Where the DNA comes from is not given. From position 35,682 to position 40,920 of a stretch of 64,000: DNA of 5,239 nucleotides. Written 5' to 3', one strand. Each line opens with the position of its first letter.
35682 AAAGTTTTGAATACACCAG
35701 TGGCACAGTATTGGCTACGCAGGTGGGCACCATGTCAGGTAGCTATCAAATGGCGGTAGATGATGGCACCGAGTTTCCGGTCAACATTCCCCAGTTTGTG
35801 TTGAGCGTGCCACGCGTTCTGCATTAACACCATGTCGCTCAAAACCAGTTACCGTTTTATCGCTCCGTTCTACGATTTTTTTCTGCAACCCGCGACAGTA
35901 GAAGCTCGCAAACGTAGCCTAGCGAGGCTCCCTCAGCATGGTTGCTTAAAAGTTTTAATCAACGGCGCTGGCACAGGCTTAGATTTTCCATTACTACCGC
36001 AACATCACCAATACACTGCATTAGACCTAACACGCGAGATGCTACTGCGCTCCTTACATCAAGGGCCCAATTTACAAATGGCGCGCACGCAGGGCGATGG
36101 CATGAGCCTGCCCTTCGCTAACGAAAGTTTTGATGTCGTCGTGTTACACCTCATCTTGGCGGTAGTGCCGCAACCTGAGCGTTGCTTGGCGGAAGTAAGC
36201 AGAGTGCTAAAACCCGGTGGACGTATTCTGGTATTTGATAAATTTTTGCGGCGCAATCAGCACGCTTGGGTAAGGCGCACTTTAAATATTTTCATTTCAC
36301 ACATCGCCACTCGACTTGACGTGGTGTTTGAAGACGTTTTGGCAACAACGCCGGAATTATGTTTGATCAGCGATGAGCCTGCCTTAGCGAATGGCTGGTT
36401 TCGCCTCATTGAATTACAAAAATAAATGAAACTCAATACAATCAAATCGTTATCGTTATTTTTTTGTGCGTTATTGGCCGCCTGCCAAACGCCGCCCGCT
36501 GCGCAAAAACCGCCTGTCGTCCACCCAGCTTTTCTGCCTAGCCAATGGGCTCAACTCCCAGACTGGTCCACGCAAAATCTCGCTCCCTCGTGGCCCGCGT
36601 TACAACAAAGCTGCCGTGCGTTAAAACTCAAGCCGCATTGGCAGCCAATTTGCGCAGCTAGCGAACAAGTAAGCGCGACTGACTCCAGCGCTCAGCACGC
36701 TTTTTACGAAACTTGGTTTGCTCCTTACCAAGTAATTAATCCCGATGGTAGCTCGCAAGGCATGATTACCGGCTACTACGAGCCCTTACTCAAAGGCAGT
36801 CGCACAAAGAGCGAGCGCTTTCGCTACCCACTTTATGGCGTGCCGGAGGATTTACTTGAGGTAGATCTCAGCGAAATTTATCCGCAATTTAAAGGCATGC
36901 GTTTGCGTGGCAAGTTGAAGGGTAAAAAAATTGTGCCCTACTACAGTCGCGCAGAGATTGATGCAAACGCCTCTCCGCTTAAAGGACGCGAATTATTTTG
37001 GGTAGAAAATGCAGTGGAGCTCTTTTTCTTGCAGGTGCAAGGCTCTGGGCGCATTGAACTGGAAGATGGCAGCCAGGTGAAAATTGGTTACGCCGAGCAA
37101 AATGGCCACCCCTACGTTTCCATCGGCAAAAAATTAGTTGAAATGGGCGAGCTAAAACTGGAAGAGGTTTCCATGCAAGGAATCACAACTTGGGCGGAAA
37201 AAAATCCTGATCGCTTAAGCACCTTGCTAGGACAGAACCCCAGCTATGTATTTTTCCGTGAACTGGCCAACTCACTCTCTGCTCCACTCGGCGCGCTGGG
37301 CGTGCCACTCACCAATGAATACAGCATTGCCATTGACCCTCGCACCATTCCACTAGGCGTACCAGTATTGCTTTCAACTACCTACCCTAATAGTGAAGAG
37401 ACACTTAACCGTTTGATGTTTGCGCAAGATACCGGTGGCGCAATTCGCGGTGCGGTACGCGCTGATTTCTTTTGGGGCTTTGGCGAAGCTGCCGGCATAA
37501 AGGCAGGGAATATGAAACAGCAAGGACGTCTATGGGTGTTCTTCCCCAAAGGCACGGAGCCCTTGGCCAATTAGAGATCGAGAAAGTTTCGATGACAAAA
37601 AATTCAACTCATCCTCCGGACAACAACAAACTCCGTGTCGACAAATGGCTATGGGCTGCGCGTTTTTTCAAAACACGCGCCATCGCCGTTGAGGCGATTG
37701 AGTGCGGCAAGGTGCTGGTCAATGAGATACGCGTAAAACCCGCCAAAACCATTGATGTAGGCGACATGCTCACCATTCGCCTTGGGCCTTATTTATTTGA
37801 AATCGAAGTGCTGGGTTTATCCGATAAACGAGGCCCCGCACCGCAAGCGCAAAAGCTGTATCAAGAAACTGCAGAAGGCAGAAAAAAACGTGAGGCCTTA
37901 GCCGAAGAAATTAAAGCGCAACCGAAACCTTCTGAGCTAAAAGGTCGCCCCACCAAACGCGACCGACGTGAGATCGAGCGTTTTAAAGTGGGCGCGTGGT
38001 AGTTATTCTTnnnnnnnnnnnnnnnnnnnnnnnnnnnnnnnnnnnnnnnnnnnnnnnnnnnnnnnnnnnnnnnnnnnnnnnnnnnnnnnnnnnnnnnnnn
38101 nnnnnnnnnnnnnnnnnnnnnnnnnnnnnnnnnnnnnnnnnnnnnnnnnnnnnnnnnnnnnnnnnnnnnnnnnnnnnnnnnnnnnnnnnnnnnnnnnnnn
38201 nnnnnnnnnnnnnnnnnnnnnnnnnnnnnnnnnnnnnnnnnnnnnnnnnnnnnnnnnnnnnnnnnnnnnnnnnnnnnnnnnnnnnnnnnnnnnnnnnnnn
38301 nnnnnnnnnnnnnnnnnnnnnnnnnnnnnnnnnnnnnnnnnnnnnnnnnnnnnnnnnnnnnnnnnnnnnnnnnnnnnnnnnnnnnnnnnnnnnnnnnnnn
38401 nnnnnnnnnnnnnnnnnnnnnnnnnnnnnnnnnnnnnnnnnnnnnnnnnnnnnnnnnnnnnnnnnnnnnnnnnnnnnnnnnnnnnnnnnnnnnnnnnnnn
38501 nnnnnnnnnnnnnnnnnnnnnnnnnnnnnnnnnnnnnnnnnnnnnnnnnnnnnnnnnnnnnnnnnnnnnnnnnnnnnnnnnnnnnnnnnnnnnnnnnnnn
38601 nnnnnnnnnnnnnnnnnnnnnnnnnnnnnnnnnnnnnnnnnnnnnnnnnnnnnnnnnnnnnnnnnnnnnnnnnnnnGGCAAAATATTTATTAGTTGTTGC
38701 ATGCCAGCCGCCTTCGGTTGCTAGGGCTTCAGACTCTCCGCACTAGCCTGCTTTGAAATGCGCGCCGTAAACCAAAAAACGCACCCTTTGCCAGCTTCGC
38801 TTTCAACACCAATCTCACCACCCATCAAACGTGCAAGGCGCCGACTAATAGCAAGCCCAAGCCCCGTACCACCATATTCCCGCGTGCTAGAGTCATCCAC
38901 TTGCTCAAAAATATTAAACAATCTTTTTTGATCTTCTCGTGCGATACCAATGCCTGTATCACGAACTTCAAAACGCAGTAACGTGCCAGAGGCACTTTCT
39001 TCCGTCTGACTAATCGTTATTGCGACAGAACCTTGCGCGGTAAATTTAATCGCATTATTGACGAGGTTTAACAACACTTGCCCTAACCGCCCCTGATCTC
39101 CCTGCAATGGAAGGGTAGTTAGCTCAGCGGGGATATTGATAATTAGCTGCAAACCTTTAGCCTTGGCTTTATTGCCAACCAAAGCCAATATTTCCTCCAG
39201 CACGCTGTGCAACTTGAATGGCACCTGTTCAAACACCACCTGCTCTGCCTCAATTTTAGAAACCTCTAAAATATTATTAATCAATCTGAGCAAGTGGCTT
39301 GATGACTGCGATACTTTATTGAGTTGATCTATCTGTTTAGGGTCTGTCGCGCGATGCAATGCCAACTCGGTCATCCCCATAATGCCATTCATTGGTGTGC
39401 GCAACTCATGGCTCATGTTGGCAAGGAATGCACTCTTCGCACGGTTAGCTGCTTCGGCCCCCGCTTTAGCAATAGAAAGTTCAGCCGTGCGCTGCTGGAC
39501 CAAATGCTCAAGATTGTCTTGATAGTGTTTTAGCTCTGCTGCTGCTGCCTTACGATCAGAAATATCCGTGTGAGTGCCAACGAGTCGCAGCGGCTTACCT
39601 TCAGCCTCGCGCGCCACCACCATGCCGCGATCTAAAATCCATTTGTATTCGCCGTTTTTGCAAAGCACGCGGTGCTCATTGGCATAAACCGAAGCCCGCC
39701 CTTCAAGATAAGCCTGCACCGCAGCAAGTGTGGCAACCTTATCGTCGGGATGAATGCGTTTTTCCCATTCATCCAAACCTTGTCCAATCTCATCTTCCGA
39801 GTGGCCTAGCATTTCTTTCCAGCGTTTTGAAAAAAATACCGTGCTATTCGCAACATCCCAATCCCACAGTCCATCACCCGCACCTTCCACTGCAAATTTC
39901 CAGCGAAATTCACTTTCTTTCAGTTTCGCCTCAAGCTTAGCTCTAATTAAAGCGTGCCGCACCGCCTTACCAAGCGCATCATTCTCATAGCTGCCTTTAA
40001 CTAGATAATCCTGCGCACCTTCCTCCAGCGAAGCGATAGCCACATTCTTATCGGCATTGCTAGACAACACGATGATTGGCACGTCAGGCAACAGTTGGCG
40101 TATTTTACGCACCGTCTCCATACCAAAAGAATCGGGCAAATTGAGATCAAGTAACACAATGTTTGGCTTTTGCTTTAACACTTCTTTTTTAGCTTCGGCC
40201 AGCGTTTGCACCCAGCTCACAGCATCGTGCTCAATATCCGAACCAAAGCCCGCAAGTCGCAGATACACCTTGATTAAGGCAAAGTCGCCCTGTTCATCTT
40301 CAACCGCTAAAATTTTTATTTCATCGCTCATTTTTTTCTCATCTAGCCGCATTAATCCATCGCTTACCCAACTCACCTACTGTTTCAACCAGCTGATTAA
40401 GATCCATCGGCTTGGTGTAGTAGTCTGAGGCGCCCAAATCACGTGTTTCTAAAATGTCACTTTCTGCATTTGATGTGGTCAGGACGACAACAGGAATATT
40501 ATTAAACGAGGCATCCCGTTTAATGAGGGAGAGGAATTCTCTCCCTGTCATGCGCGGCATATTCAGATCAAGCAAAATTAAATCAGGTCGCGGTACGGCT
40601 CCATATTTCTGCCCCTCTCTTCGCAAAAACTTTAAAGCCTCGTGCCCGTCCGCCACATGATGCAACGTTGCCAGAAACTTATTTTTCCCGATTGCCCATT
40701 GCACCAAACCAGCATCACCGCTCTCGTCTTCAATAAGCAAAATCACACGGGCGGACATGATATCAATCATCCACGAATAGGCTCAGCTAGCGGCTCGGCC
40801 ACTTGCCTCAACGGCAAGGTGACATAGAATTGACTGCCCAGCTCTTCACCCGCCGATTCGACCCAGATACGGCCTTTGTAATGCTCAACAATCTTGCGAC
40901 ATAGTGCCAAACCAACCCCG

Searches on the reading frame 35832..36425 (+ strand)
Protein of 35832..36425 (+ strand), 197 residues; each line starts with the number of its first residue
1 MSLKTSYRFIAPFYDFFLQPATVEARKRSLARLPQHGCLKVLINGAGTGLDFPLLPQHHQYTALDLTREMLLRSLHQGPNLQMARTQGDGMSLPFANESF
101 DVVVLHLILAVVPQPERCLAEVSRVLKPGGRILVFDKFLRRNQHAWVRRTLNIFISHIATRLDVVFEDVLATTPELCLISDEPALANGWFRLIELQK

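Call 16: search_protein_families(library=pfam, proteins=[window:35832-36425:+], max_evalue=0.001)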
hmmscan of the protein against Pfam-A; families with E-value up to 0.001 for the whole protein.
window:35832-36425:+ (197 aa): 8 families
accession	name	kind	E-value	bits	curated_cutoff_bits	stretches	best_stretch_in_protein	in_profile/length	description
PF08241.18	Methyltransf_11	-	4.6e-19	69.3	21.2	1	45-133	4-94/95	Methyltransferase domain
PF13649.12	Methyltransf_25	-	3.2e-14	53.8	27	1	41-130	1-97/97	Methyltransferase domain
PF08242.18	Methyltransf_12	-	1.7e-11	45.1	30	1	45-132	4-98/98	Methyltransferase domain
PF13847.12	Methyltransf_31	-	1.8e-09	37.8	27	1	45-136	11-111/145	Methyltransferase domain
PF01209.24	Ubie_methyltran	-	1.3e-08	34.9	20.1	1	63-136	77-153/233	ubiE/COQ5 methyltransferase family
PF13489.12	Methyltransf_23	-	1.7e-06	28.3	27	1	40-136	25-118/164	Methyltransferase domain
PF20922.3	Anamorsin_N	-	0.00013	22.2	27.1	1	95-156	47-109/163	Anamorsin, N-terminal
PF07021.18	MetW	-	0.00073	19.7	21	1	40-127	16-103/193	Methionine biosynthesis protein MetW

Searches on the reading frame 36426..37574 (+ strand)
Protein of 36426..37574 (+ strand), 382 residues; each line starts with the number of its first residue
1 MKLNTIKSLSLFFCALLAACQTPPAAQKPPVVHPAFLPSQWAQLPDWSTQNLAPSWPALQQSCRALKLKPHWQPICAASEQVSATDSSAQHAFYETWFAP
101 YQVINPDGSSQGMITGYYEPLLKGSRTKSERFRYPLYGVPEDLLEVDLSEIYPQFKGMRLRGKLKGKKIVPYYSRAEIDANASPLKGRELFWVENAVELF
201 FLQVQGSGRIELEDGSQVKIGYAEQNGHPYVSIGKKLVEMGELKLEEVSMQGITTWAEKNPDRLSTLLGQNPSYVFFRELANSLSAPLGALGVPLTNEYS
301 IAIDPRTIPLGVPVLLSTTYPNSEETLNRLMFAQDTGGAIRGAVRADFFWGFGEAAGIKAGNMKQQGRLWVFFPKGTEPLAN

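Call 37: search_protein_families(library=pfam, proteins=[window:36426-37574:+], max_evalue=0.0001)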
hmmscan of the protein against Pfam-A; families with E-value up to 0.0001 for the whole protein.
window:36426-37574:+ (382 aa): 2 families
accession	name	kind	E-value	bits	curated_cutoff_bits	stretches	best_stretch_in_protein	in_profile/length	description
PF03562.22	MltA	-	5.2e-65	218.8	24.3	1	114-278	2-163/163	MltA specific insert domain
PF06725.17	3D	-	1.4e-22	80.1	23.8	1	300-372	2-71/72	3D domain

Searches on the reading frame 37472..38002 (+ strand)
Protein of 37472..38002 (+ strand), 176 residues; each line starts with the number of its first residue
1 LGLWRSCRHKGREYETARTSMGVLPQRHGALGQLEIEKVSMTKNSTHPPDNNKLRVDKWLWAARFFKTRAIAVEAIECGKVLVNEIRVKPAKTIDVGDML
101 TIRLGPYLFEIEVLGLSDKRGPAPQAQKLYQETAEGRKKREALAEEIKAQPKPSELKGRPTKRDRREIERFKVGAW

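Call 37: search_protein_families(library=pfam, proteins=[window:37472-38002:+], max_evalue=0.0001)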
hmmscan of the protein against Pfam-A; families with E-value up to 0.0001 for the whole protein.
window:37472-38002:+ (176 aa): 1 family
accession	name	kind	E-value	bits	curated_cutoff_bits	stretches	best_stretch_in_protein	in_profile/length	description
PF01479.30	S4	-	3.4e-11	43.1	22.8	1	55-99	2-47/48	S4 domain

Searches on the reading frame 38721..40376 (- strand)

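Call 37: search_protein_families(library=pfam, proteins=[window:38721-40376:-], max_evalue=0.0001)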
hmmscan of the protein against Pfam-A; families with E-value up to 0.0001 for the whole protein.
window:38721-40376:- (551 aa): 4 families
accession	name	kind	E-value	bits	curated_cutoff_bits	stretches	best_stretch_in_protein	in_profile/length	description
PF02518.31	HATPase_c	-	3.4e-30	105.2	26.4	1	426-539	1-108/111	Histidine kinase-, DNA gyrase B-, and HSP90-like ATPase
PF08447.18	PAS_3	-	3.7e-22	78.8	25.6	1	180-269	2-89/89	PAS fold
PF00512.31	HisKA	-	1.3e-18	67.2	26.9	1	313-378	1-66/66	His Kinase A (phospho-acceptor) domain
PF00072.30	Response_reg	-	1.3e-17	64.4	30.2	1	22-133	1-104/111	Response regulator receiver domain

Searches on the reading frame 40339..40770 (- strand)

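Call 37: search_protein_families(library=pfam, proteins=[window:40339-40770:-], max_evalue=0.0001)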
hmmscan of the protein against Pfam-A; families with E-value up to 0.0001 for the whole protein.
window:40339-40770:- (143 aa): 1 family
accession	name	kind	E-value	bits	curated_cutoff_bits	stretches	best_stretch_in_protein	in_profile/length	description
PF00072.30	Response_reg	-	5.2e-21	75.3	30.2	1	10-131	1-110/111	Response regulator receiver domain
